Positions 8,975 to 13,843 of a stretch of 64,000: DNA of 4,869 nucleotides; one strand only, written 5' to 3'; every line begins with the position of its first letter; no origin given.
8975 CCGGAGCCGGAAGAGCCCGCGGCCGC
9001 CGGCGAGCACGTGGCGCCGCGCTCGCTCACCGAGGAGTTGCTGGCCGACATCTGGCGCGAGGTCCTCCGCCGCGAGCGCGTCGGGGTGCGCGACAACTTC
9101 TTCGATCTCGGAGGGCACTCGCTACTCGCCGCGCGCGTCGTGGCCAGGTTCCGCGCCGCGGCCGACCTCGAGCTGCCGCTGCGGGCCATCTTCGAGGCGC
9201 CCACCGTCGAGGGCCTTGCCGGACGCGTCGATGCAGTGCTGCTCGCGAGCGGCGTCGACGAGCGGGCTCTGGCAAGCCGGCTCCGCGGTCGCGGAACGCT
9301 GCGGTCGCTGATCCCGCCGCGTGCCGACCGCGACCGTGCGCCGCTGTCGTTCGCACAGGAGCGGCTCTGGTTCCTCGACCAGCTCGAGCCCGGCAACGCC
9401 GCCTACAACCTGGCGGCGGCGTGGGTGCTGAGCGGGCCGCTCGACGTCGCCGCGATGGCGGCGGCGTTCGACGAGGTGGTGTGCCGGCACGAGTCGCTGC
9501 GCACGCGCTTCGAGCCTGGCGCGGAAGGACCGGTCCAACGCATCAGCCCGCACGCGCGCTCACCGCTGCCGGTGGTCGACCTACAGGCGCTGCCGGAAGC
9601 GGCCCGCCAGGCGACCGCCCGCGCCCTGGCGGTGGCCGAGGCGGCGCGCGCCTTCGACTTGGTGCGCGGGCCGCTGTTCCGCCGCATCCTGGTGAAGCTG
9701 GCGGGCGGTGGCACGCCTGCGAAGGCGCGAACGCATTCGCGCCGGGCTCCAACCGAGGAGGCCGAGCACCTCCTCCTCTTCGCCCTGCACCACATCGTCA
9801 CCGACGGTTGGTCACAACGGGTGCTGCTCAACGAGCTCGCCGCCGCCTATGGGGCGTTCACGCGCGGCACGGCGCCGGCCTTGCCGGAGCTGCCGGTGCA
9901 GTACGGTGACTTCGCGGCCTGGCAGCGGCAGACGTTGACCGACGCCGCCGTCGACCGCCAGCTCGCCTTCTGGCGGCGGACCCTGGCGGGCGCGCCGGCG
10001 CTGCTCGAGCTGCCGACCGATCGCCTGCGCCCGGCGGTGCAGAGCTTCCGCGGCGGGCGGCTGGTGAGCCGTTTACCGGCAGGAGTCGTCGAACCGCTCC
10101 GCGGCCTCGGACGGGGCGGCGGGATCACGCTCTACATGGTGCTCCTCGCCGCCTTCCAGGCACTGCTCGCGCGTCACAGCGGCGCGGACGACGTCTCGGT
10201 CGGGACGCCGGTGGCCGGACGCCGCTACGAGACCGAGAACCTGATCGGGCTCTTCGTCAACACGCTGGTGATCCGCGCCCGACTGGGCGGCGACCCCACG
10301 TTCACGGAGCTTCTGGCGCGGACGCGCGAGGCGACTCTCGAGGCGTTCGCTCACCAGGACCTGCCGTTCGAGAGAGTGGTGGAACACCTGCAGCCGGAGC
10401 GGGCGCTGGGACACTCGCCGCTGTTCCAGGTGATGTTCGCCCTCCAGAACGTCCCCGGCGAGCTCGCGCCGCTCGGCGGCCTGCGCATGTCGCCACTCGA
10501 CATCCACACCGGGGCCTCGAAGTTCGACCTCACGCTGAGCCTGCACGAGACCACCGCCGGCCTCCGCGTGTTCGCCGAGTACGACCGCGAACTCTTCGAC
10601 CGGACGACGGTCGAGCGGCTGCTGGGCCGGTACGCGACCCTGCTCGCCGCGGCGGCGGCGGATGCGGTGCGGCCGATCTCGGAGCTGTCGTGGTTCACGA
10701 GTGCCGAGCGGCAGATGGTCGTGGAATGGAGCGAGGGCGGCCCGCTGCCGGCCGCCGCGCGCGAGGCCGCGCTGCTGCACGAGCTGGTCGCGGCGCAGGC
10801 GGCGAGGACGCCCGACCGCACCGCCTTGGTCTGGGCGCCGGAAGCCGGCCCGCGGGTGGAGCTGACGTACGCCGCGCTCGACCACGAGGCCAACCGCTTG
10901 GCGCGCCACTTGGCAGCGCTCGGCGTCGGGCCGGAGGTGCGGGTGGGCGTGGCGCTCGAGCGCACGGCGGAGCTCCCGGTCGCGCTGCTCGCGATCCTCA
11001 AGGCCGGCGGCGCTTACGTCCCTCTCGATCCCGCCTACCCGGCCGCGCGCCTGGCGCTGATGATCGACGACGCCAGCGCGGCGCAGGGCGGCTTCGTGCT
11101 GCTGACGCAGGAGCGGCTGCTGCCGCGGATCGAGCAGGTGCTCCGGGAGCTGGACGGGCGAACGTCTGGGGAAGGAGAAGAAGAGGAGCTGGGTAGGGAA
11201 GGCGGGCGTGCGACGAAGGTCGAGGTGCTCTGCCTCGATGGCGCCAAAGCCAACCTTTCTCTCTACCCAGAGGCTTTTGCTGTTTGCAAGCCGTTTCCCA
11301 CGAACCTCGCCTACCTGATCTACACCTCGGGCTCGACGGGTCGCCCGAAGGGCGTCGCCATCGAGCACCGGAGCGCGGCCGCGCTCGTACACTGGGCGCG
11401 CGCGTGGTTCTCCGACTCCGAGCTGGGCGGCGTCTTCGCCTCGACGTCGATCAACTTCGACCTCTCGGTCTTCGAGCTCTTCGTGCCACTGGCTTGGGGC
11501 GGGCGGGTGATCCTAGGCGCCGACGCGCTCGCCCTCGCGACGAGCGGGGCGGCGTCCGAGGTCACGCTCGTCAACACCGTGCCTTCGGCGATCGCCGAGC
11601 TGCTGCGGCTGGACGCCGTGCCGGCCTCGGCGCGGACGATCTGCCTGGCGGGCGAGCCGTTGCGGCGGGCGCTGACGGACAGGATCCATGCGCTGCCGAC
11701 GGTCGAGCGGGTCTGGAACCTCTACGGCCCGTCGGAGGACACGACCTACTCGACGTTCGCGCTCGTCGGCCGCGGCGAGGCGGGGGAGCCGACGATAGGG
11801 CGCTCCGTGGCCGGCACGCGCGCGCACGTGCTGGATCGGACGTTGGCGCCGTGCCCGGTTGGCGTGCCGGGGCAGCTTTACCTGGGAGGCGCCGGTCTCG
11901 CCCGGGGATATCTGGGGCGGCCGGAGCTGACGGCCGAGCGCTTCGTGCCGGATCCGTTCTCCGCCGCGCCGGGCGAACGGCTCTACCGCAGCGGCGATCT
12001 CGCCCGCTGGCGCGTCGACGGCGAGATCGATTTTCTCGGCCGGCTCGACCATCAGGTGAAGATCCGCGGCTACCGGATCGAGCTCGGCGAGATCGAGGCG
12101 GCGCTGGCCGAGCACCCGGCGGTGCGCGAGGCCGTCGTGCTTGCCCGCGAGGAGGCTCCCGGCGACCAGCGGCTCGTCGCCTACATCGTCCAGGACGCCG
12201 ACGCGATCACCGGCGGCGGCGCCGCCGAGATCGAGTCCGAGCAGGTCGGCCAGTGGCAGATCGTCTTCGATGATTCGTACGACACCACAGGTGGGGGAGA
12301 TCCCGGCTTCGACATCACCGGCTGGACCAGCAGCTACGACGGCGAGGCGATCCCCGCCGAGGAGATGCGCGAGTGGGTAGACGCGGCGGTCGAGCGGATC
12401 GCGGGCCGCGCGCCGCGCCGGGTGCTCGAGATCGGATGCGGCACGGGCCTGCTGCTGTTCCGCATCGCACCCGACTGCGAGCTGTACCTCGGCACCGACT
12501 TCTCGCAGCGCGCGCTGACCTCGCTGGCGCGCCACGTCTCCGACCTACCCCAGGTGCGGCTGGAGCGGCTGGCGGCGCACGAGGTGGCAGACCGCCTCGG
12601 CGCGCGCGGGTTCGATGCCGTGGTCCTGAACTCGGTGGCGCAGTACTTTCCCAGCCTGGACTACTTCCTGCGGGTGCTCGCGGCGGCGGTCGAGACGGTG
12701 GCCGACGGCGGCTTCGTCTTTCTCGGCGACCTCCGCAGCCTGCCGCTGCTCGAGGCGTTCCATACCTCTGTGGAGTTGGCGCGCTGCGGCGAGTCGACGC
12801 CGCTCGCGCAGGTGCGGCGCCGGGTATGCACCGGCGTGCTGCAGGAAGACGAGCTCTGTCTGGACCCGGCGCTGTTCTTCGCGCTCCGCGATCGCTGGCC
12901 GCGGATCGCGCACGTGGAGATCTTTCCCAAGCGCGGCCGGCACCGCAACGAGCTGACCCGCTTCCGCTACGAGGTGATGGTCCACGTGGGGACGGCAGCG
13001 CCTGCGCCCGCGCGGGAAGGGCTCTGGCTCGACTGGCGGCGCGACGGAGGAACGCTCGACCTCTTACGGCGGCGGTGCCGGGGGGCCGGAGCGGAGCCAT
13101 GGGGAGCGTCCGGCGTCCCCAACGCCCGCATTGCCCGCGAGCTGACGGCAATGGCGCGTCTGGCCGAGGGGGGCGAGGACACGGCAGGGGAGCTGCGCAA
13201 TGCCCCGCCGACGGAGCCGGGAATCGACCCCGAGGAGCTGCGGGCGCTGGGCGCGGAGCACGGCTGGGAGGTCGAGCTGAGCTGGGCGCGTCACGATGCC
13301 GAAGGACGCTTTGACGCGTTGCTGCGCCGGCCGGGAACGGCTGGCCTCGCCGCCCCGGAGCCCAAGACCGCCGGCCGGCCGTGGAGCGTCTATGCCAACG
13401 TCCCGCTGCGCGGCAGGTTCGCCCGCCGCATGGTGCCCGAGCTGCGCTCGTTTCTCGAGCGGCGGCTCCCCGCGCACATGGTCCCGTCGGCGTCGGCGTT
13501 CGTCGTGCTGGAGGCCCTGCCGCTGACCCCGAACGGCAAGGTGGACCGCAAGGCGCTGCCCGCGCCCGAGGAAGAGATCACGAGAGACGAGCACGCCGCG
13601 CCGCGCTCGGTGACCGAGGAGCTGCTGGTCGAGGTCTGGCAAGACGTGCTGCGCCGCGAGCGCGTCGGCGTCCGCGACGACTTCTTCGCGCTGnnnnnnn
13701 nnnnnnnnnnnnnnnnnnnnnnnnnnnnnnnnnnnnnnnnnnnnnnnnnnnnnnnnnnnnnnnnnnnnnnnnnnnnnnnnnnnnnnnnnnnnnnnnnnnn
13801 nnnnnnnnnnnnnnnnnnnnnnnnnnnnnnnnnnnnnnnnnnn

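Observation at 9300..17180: ORF1 carries two extra modules relative to ORF3; one A domain is an intragenic copy of the module-1 A domain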

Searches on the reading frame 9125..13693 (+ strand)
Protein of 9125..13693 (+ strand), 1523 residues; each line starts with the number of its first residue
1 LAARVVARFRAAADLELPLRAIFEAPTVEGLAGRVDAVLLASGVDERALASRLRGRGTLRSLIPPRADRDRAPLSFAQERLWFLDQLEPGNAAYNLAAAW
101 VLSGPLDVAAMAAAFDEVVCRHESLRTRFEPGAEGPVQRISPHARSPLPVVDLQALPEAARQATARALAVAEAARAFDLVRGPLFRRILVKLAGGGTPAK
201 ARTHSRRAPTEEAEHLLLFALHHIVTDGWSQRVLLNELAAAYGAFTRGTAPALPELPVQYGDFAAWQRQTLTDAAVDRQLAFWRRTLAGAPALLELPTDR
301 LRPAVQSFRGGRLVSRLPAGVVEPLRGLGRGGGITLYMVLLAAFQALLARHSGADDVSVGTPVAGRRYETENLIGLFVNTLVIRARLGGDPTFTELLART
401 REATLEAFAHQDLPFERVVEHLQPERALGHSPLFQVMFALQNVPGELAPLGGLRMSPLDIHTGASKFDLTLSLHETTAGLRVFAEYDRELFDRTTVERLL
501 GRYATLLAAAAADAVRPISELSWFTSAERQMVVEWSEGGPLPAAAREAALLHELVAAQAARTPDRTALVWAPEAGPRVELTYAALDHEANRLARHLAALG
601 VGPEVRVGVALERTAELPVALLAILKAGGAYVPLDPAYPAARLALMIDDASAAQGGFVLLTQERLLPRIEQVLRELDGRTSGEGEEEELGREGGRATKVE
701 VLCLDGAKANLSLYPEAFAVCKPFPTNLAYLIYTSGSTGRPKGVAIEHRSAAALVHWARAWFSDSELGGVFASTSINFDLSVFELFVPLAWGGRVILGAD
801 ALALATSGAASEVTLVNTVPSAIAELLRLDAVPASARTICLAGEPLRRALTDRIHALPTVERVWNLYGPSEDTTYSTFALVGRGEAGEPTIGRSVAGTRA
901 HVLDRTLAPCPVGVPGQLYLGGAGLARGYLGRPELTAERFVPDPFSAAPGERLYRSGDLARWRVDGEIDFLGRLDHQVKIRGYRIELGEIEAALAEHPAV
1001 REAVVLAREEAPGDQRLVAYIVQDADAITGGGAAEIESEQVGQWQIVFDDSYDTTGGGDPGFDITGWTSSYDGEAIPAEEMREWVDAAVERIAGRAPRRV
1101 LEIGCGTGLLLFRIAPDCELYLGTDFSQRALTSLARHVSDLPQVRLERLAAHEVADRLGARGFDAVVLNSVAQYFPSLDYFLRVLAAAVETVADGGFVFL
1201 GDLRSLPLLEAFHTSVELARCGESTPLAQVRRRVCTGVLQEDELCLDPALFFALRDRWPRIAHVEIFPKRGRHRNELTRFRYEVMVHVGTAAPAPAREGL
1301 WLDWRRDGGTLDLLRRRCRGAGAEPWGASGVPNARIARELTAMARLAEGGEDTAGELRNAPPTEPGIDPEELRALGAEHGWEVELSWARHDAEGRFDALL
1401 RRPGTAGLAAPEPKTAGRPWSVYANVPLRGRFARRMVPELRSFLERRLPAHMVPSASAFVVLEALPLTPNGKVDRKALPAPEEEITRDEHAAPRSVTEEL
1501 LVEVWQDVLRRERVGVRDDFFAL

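Call 57: search_protein_families(library=pfam, proteins=[window:9125-13693:+], max_evalue=0.00001)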
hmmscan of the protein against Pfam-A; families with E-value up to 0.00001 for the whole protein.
window:9125-13693:+ (1523 aa): 8 families
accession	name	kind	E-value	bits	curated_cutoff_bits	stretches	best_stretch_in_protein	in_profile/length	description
PF00668.25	Condensation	-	1.4e-98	331.1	30.6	1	70-531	3-454/456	Condensation domain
PF00501.34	AMP-binding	-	2.1e-71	241.2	29.9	1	556-930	2-384/384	AMP-binding enzyme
PF08242.18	Methyltransf_12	-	5.2e-13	50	30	1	1101-1197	1-97/98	Methyltransferase domain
PF13193.12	AMP-binding_C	-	7e-10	40.1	24.5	0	989-1025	1-37/76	AMP-binding enzyme C-terminal domain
PF13649.12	Methyltransf_25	-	2.3e-08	35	27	1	1100-1196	1-97/97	Methyltransferase domain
PF08241.18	Methyltransf_11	-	8.1e-07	30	21.2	1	1101-1199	1-94/95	Methyltransferase domain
PF13489.12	Methyltransf_23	-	8.8e-07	29.2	27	1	1080-1204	4-120/164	Methyltransferase domain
PF13847.12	Methyltransf_31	-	4.1e-06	27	27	1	1099-1185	6-97/145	Methyltransferase domain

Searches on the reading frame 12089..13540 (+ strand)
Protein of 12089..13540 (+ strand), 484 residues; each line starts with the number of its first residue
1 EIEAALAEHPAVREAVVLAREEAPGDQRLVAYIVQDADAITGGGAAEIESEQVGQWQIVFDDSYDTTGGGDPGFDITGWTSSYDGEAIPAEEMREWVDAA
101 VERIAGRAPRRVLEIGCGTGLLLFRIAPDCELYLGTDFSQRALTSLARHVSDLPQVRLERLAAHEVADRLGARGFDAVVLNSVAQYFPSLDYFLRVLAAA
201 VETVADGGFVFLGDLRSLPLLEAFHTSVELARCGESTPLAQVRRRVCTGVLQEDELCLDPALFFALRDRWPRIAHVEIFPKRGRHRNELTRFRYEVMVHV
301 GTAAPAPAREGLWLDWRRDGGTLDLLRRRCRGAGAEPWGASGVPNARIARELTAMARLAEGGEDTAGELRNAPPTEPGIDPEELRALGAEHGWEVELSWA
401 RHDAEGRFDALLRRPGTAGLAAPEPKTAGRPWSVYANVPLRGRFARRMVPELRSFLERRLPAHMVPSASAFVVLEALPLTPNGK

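Call 38: search_solved_structures(query=window:12089-13540:+, max_evalue=0.001)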
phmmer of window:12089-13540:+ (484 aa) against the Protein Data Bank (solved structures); distinct sequences matched with E-value up to 0.001: 26.
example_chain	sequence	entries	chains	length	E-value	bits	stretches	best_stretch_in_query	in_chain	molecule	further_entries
5wmm_A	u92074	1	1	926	1.6e-69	237.9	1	1-484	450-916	NRPS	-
5u89_A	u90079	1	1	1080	2.9e-09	39.2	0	1-35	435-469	Amino acid adenylation domain protein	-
6p1j_A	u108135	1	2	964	6e-09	38.1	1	1-38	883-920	Txo2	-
8hlk_A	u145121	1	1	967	4.7e-08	35.2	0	449-484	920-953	Microcystin synthetase B (Fragment)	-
8jbr_A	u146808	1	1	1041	3e-07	32.5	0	451-484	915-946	McyA protein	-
4d4g_A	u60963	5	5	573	3.7e-07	32.2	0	449-484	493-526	APNAA1 | APNA A1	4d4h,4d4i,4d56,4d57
8www_A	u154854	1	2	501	8.6e-07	31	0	449-484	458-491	Carrier domain-containing protein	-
9bfd_B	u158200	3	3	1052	4.3e-06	28.7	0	450-484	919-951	Tyrocidine synthase 2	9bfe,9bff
6mfy_A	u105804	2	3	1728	1.4e-05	27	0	449-484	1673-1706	Linear gramicidin synthase subunit A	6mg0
6mfz_A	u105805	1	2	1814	1.7e-05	26.8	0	449-484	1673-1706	Linear gramicidin synthase subunit A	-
9be3_A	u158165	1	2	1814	1.7e-05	26.8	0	449-484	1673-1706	Linear gramicidin synthase subunit A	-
9be4_A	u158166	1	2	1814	1.7e-05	26.8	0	449-484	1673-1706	Linear gramicidin synthase subunit A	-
9meh_A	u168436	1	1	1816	1.7e-05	26.7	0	449-484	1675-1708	Linear gramicidin synthase subunit A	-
4gr5_A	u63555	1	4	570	1.9e-05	26.6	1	1-39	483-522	Non-ribosomal peptide synthetase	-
9icz_A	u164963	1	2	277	0.00011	24.1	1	77-229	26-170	S-adenosylmethionine (SAM)-dependent methyltransferase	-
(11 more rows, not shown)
